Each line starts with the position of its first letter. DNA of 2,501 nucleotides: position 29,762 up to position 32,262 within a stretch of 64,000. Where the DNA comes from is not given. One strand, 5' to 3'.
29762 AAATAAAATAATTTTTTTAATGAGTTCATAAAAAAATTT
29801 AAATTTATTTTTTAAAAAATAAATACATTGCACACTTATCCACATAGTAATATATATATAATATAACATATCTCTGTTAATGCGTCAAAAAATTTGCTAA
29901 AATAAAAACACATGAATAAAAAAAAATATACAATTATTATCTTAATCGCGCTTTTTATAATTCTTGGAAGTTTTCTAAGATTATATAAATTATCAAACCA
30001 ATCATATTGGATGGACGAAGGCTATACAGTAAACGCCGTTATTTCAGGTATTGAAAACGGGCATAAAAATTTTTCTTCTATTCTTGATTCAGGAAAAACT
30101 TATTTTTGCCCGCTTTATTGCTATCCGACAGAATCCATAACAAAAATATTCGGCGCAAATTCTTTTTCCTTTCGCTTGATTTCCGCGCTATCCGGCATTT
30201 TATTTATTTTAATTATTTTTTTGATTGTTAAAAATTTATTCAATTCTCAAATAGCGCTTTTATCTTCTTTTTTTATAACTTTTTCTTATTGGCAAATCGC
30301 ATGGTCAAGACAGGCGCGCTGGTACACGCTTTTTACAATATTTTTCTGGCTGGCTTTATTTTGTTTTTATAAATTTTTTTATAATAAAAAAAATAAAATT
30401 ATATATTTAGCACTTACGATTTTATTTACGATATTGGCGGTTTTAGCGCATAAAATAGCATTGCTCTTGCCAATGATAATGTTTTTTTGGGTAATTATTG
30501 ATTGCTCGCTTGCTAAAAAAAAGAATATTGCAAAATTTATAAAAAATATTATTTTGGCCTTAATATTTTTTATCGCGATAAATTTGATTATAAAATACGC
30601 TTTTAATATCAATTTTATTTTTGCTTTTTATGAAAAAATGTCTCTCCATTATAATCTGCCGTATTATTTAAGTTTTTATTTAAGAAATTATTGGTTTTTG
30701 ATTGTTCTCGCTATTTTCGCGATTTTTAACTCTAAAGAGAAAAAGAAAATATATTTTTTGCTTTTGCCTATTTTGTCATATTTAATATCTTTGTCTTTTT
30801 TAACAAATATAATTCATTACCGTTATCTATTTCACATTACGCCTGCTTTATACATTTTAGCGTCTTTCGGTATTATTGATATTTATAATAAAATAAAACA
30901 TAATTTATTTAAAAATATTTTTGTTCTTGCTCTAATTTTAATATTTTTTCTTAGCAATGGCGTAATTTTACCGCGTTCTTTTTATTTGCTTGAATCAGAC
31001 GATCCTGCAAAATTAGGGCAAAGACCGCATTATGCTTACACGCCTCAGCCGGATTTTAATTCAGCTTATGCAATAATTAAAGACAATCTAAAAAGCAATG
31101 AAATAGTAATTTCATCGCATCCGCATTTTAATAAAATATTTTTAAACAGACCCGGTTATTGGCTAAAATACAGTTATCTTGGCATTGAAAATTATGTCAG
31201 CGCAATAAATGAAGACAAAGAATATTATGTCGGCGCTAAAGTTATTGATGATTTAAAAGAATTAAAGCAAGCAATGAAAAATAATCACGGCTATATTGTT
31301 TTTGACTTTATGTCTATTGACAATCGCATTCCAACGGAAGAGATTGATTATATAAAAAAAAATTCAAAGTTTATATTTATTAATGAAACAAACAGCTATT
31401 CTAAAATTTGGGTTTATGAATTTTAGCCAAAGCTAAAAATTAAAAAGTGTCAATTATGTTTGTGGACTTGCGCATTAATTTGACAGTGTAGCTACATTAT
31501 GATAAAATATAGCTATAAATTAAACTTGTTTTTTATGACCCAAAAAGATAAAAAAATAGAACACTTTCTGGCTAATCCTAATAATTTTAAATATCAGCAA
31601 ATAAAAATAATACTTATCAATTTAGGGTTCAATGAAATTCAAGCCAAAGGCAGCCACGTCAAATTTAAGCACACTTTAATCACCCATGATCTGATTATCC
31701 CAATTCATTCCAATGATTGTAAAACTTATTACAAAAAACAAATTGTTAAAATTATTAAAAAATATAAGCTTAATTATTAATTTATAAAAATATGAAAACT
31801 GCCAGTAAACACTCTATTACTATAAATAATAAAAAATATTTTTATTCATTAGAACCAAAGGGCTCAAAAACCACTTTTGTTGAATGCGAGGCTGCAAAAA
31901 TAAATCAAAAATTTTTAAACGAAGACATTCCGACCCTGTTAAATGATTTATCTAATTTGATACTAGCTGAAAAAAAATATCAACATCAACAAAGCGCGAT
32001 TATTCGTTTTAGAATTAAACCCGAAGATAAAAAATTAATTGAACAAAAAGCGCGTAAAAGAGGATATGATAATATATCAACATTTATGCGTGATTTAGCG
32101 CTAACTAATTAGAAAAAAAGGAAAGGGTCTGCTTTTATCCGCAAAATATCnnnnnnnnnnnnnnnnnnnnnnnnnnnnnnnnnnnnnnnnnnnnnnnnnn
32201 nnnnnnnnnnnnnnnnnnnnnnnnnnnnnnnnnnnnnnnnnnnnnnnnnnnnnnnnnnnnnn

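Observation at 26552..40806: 14-kb envelope glycosylation island with GT-C-like membrane proteins, a GT2-methyltransferase fusion, GT4, flippase-like protein and a candidate substrate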

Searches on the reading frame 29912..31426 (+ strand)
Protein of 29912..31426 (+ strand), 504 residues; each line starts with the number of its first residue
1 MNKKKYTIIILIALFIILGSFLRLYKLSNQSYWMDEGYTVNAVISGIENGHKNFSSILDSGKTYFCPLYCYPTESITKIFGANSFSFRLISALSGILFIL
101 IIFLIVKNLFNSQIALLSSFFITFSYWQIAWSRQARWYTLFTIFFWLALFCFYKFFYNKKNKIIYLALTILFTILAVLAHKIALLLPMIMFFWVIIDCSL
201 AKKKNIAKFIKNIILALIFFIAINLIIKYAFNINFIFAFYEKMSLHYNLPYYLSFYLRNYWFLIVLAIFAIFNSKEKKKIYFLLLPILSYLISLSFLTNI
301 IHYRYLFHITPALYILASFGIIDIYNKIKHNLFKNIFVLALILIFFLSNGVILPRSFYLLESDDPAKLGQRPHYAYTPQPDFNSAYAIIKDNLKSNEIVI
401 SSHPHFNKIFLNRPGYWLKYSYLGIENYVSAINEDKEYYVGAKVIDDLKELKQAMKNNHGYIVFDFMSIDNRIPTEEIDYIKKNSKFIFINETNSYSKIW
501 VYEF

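Call 4: search_protein_families(library=pfam, proteins=[window:29912-31426:+], max_evalue=0.1)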
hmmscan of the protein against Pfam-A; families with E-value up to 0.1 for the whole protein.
window:29912-31426:+ (504 aa): 2 families
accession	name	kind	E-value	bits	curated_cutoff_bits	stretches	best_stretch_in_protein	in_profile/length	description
PF13231.12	PMT_2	-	6e-12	46.5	26.1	1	67-221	4-155/160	Dolichyl-phosphate-mannose-protein mannosyltransferase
PF08378.17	NERD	-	0.068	14.1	22.1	0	451-503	9-63/111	Nuclease-related domain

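Call 13: search_solved_structures(query=window:29912-31426:+, max_evalue=1)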
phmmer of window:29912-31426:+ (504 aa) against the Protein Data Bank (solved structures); distinct sequences matched with E-value up to 1: 0.

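Call 45: search_protein_families(library=ncbifam, proteins=[window:29912-31426:+], max_evalue=0.01)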
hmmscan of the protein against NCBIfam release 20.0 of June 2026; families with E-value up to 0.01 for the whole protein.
window:29912-31426:+ (504 aa): 1 family
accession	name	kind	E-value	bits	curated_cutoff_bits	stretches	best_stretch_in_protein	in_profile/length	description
TIGR03663.1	TIGR03663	subfamily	9.6e-10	38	126.25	1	11-230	3-224/435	flippase activity-associated protein Agl23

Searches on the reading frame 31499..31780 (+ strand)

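Call 4: search_protein_families(library=pfam, proteins=[window:31499-31780:+], max_evalue=0.1)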
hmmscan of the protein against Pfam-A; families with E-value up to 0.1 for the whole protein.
window:31499-31780:+ (93 aa): 2 families
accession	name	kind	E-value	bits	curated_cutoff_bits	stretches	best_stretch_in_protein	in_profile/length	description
PF07927.17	HicA_toxin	-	8.2e-09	35.9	27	1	35-85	4-55/58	HicA toxin of bacterial toxin-antitoxin,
PF13652.11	QSregVF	-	0.09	13.3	23.8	0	15-63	49-97/112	Putative quorum-sensing-regulated virulence factor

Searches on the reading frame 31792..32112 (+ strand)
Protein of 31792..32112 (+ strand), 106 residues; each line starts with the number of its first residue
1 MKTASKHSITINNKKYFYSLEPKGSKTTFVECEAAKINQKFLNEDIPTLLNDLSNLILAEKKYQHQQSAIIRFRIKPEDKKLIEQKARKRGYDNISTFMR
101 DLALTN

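Call 4: search_protein_families(library=pfam, proteins=[window:31792-32112:+], max_evalue=0.1)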
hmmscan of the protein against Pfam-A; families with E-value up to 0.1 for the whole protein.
window:31792-32112:+ (106 aa): 4 families
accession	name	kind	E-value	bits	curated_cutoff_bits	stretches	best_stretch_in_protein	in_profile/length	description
PF21983.2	NikA-like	-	3.9e-06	27.4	27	1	68-105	4-40/72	Mobilization protein NikA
PF01402.27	RHH_1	-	0.006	16.9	20.5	1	73-103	4-33/39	Ribbon-helix-helix protein, copG family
PF08681.18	TacA1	-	0.033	14.6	21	1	71-104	2-34/80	Antitoxin TacA 1-like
PF03574.21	Peptidase_S48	-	0.036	14.6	27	1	16-87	13-87/149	Peptidase family S48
